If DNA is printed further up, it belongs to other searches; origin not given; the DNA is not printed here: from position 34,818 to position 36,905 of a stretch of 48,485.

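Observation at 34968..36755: Putative zinc metallochaperone GTPase fused to a catalytically dead methyltransferase domain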

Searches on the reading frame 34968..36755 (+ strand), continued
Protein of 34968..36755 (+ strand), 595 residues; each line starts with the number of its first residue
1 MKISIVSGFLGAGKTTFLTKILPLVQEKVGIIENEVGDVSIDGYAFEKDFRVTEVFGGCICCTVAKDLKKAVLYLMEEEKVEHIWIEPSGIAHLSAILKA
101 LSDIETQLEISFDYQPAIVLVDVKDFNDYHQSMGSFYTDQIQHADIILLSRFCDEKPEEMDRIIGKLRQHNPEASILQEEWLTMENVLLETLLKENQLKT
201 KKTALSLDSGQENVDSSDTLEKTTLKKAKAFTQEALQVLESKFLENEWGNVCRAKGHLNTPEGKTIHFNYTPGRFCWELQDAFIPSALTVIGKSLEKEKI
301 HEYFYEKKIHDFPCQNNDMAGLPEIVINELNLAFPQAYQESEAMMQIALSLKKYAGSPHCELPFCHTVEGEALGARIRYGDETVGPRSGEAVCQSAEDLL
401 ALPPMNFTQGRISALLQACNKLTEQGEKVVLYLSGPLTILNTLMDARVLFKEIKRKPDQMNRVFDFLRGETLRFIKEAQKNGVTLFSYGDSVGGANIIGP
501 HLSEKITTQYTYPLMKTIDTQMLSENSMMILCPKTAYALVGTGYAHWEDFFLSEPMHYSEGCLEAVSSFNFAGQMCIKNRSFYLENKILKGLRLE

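Call 59: find_encoding_contigs(protein=P0264, flank=5000, max_places=1)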
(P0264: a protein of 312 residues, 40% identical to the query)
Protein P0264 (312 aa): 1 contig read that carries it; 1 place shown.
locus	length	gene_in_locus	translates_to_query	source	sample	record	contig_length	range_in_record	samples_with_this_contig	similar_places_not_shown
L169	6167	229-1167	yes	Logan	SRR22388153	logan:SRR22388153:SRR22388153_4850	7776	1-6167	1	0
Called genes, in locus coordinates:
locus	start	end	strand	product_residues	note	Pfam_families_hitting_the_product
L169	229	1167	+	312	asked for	PF02492:cobW, PF07683:CobW_C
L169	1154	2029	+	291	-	PF01208:URO-D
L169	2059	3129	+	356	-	PF01208:URO-D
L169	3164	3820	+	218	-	PF02607:B12-binding_2, PF02310:B12-binding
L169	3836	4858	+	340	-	PF01208:URO-D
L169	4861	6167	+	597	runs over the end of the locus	PF00111:Fer2, PF17651:Raco_middle, PF14574:RACo_C_ter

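Call 60: find_encoding_contigs(protein=P0278, flank=5000, max_places=1)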
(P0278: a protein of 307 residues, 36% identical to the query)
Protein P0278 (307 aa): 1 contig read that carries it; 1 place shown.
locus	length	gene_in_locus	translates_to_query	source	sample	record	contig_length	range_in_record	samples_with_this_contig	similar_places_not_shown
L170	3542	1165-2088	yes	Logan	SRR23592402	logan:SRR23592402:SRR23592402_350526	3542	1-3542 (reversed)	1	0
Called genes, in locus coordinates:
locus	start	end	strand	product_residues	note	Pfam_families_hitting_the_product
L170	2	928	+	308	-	?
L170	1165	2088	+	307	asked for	PF02492:cobW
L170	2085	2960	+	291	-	PF01208:URO-D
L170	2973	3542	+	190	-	?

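Call 61: find_encoding_contigs(protein=P0296, flank=5000, max_places=1)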
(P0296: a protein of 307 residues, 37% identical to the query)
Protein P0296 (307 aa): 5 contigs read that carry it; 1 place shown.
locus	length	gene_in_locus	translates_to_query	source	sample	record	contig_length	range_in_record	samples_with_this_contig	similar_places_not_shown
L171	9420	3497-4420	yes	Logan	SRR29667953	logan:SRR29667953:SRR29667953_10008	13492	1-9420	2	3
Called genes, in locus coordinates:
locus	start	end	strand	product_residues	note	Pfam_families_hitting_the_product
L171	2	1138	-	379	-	?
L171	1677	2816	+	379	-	PF01208:URO-D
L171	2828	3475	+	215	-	PF02607:B12-binding_2, PF02310:B12-binding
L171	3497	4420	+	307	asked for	PF02492:cobW, PF07683:CobW_C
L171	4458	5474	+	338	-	PF01208:URO-D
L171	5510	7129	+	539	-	PF00111:Fer2, PF17651:Raco_middle, PF14574:RACo_C_ter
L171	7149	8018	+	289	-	PF01208:URO-D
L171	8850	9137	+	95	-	-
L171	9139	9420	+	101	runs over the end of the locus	-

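Call 62: find_encoding_contigs(protein=P0335, flank=5000, max_places=1)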
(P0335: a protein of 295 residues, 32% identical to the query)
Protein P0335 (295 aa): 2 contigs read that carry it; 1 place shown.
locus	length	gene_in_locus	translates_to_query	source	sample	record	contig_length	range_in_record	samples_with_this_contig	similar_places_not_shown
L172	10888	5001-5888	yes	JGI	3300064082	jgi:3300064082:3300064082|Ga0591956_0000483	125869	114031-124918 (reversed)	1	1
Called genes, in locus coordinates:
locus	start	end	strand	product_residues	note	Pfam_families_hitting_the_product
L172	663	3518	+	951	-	PF01878:EVE (weak), PF20720:nSTAND3 (weak), PF07728:AAA_5, PF28529:McrB_lid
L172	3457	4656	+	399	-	PF10117:McrBC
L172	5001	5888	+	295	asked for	PF02492:cobW, PF07683:CobW_C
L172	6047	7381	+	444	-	PF03553:Na_H_antiporter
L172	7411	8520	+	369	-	PF01208:URO-D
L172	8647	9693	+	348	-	PF01208:URO-D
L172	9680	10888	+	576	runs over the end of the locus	PF00111:Fer2, PF17651:Raco_middle, PF14574:RACo_C_ter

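Call 63: find_encoding_contigs(protein=P0375, flank=5000, max_places=1)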
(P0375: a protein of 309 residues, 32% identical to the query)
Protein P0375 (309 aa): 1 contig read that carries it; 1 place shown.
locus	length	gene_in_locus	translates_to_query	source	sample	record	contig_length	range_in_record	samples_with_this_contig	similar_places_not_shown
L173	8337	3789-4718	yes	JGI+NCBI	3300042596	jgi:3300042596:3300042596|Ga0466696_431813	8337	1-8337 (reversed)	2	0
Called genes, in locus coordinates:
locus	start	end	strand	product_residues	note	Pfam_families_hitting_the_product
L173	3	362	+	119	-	?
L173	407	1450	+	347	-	PF01208:URO-D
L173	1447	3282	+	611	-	PF00111:Fer2, PF17651:Raco_middle, PF14574:RACo_C_ter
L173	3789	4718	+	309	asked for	PF02492:cobW, PF07683:CobW_C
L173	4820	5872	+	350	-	PF01208:URO-D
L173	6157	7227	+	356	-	PF01208:URO-D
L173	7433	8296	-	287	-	PF00580:UvrD-helicase, PF13245:AAA_19 (weak), PF13361:UvrD_C, PF13538:UvrD_C_2 (faint)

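Call 84: predict_structure(alignment_id=A6)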
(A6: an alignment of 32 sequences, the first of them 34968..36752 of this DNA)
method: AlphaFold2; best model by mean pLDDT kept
length: 595 residues; sequences in the alignment: 32
mean_pLDDT: 59.2   pTM: 0.46
mean pLDDT of the five models: 59.2, 59.3, 58.4, 57.4, 54.8
residues with pLDDT >= 90: 31; 70-90: 214; 50-70: 99; < 50: 251
segments of 3 or more residues with pLDDT < 50: 35-45, 47-49, 51-66, 203-217, 307-391, 404-414, 427-434, 485-505, 516-595
pLDDT, mean of each block of 10 residues (from residue 1): 85 81 83 50 48 41 57 80 82 81 85 90 85 81 91 71 91 89 87 75 46 44 73 88 87 84 87 84 77 81 59 26 31 30 33 29 24 28 32 62 46 51 52 51 56 72 69 65 50 33 49 49 40 41 40 32 29 25 27 28
secondary structure, 60 per line:
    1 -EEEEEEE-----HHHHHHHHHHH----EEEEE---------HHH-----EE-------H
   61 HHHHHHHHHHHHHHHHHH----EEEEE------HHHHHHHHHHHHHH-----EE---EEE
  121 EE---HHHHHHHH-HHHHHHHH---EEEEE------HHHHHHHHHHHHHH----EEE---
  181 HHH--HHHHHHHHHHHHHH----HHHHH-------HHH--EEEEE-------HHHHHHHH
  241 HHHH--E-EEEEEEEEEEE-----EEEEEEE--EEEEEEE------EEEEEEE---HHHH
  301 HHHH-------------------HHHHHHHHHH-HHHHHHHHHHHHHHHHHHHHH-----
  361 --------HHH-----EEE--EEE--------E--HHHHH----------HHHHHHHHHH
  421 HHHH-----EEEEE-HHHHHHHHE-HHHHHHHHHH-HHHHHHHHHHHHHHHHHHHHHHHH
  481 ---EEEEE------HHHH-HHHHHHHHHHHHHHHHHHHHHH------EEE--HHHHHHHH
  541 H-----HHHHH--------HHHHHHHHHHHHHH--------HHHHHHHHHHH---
elements in order: E2-8 H14-24 E29-33 H60-78 E83-87 H94-107 E118-122 H126-133 H135-142 E146-150 H157-170 E175-177 H186-199 H204-208 E221-225 H233-244 E249-259 E265-271 E274-280 E287-293 H297-304 H324-333 H335-355 E377-379 E382-384 H396-400 H411-424 E430-434 H436-443 H446-455 H457-480 E484-488 H495-498 H500-521 E528-530 H533-541 H547-551 H560-573 H582-592
